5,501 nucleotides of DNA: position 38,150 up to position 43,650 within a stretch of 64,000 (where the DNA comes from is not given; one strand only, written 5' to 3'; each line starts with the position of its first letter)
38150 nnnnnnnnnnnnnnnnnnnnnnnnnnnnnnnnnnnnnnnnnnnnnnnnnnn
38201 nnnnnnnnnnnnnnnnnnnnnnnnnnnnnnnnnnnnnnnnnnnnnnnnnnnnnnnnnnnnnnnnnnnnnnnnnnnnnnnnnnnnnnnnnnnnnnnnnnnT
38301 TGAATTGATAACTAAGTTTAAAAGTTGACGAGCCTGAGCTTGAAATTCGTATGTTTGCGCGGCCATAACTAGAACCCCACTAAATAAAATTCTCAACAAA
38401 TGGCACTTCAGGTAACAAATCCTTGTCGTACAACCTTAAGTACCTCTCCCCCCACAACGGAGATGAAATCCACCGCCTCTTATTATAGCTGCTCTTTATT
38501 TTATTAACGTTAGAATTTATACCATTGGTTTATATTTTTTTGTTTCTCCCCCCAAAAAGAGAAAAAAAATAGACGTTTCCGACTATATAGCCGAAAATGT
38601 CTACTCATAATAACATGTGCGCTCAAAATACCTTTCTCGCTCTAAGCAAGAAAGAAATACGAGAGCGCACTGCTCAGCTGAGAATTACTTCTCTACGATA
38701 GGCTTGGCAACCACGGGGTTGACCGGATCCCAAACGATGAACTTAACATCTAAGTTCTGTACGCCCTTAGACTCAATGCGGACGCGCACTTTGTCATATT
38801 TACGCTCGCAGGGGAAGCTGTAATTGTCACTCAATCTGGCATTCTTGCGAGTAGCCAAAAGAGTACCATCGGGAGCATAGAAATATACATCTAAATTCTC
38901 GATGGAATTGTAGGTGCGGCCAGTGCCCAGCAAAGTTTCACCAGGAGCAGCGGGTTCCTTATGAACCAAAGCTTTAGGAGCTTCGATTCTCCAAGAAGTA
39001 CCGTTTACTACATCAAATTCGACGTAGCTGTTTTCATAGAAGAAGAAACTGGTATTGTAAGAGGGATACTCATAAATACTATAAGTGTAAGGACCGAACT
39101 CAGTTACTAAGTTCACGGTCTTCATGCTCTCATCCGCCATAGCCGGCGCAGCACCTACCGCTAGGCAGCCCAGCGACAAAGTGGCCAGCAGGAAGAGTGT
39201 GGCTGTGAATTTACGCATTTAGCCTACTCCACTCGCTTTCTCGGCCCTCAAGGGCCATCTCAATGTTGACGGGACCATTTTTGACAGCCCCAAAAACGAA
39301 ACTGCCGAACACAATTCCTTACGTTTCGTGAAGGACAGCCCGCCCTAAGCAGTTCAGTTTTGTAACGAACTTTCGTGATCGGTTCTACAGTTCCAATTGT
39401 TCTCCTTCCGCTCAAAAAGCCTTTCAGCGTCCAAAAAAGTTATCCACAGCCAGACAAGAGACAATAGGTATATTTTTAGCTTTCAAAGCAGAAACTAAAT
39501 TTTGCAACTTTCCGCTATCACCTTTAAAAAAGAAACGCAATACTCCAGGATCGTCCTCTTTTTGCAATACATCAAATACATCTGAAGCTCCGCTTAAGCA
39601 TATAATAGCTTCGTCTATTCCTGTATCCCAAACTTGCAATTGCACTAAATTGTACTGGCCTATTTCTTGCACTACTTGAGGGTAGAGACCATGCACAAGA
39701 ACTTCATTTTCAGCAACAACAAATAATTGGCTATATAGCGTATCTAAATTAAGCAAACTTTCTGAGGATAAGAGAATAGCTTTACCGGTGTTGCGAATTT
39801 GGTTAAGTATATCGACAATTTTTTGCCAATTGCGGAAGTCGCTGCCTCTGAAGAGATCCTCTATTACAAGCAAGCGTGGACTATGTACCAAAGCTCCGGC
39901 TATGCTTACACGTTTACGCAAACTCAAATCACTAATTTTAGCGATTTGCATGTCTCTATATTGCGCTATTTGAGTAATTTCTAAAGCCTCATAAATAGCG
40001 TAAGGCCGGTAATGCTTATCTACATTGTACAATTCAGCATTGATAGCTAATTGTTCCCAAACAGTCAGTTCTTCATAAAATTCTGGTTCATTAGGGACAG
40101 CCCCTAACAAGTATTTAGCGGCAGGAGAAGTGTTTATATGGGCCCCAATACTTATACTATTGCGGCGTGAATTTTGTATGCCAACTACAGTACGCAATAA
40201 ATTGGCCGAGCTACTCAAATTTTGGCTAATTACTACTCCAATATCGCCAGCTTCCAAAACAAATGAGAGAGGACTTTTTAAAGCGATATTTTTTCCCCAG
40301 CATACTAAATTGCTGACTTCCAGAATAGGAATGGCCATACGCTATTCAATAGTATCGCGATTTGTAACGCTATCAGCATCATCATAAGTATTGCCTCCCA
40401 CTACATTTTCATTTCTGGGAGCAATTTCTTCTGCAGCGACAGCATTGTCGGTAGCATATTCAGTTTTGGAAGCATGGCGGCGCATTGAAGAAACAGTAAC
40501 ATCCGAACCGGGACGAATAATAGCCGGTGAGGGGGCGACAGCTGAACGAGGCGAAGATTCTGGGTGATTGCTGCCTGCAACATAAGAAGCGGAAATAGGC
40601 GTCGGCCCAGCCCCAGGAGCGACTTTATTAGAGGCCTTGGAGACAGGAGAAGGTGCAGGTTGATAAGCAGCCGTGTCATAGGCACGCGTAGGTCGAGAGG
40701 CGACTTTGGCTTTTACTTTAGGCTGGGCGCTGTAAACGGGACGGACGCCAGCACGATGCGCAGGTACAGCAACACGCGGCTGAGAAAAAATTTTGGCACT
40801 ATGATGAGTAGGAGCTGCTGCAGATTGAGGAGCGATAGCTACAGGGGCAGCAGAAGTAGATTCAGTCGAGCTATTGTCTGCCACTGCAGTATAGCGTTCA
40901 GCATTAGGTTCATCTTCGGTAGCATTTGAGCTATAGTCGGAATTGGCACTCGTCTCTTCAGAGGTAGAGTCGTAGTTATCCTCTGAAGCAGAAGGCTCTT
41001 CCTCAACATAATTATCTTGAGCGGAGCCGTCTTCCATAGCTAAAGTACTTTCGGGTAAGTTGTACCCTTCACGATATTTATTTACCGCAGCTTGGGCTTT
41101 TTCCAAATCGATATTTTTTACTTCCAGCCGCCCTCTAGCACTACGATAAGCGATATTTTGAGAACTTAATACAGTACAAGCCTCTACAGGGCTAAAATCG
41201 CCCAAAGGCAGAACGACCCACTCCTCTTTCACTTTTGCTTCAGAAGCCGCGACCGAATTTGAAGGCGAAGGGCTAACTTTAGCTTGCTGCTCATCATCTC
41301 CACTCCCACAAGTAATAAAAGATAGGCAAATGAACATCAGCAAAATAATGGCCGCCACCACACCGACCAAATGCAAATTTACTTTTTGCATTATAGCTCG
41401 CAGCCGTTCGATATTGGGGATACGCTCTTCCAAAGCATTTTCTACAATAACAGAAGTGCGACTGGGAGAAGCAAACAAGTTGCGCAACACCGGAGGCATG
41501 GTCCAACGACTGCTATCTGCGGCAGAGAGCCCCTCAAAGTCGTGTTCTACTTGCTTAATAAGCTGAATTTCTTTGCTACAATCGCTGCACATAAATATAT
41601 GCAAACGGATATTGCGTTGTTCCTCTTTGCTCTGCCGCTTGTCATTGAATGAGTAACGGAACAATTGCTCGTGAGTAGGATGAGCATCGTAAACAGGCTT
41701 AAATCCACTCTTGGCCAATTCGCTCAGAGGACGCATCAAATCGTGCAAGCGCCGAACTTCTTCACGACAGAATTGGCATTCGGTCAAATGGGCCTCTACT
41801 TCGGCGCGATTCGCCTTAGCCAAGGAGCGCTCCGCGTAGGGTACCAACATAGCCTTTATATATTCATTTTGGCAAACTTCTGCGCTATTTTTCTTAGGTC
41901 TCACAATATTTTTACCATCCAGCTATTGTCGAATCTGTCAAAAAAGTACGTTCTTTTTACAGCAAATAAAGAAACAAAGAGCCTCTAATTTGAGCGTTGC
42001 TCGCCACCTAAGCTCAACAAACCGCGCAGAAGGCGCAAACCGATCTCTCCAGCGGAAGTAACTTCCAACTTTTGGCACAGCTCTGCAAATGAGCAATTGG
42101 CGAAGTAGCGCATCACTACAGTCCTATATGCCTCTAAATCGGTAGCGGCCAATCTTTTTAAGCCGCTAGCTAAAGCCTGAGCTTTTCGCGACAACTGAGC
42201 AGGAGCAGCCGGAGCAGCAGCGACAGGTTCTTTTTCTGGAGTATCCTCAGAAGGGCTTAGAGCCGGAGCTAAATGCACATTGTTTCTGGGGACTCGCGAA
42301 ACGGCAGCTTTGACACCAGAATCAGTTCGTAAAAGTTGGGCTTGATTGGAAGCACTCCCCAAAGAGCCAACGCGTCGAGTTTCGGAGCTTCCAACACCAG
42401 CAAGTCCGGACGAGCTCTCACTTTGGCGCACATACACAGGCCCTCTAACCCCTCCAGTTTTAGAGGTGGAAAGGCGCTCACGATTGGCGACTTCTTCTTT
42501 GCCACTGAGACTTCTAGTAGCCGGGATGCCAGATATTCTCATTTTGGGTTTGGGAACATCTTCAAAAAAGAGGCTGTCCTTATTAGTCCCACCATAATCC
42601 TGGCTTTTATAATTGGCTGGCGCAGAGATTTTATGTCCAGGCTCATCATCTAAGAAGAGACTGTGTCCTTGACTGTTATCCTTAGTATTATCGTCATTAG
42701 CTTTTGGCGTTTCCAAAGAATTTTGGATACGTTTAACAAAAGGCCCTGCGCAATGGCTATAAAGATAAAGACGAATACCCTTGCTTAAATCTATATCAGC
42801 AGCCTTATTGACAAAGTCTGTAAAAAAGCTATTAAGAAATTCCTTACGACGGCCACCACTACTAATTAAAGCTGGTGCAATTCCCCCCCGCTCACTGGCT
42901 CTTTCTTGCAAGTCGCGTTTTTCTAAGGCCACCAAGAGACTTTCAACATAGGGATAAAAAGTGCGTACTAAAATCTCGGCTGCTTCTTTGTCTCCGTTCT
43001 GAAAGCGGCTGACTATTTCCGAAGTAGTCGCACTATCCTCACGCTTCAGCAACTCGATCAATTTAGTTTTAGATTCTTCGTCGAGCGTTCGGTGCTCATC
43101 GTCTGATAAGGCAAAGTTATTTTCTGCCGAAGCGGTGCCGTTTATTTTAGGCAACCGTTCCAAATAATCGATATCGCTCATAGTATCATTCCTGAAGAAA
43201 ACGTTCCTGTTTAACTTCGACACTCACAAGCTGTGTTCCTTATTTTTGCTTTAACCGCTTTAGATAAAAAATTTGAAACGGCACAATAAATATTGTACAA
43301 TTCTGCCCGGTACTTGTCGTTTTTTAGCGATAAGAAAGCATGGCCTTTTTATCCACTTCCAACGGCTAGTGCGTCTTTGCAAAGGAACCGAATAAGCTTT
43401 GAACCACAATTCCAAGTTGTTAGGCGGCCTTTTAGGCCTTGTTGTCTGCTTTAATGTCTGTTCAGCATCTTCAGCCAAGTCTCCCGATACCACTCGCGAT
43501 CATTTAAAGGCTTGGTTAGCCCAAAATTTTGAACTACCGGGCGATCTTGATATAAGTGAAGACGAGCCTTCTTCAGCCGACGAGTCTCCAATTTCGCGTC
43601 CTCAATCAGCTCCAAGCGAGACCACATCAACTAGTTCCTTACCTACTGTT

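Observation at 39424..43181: Operon of a divergent sigma-like factor, a zf-HC2 anti-sigma factor and a pseudo-ABC ATPase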

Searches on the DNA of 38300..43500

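Call 71: search_rna_families(source=window, start=38300, end=43500, threshold=evalue, max_evalue=1, show_alignments=2)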
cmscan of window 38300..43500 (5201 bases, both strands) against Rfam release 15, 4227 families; matches with E-value up to 1: 1.
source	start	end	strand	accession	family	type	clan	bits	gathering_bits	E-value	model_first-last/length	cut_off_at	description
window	40797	40844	+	RF01281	snoR35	Gene; snRNA; snoRNA; CD-box;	CL00053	19.7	40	0.91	1-81/81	no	Small nucleolar RNA snoR35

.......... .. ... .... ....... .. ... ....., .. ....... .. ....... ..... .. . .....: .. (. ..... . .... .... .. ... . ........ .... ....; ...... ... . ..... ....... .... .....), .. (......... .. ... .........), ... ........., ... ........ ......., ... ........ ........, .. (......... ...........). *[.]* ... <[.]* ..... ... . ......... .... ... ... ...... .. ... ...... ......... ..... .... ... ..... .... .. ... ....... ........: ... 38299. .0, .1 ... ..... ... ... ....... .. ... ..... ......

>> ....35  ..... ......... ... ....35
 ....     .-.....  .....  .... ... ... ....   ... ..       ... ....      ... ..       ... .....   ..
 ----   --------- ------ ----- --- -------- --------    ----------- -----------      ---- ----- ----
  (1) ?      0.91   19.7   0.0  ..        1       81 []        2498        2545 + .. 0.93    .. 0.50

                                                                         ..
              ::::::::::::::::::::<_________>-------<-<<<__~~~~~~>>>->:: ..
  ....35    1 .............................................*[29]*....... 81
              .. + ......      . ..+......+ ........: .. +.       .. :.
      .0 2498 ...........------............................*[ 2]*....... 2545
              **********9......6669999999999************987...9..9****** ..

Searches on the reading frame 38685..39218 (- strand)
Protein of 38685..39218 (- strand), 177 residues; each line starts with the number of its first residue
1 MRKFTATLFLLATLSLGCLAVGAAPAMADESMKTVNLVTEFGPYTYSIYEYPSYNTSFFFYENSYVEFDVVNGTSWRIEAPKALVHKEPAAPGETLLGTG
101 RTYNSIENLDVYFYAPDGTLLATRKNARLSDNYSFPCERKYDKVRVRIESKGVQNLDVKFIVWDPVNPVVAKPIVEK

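Call 3: search_protein_families(library=pfam, proteins=[window:38685-39218:-], max_evalue=0.1)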
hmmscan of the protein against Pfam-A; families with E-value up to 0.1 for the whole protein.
window:38685-39218:- (177 aa): 0 families

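Call 4: search_protein_families(library=ncbifam, proteins=[window:38685-39218:-], max_evalue=0.1)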
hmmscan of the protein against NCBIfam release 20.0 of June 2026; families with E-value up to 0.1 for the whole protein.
window:38685-39218:- (177 aa): 0 families

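Call 65: search_solved_structures(query=window:38685-39218:-, max_evalue=1)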
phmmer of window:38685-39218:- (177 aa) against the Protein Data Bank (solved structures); distinct sequences matched with E-value up to 1: 3.
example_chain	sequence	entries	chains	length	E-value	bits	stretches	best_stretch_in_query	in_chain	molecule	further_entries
3s18_A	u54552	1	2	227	0.099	15.6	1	38-132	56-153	lectin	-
4oei_A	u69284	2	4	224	0.19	14.7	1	38-120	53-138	Lectin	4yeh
3v6n_A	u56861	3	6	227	0.2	14.6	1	38-121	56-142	Lectin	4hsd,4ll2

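Call 84: search_protein_families(library=padloc, proteins=[window:38685-39218:-], max_evalue=0.01)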
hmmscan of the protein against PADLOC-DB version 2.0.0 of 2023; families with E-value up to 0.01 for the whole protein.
window:38685-39218:- (177 aa): 0 families
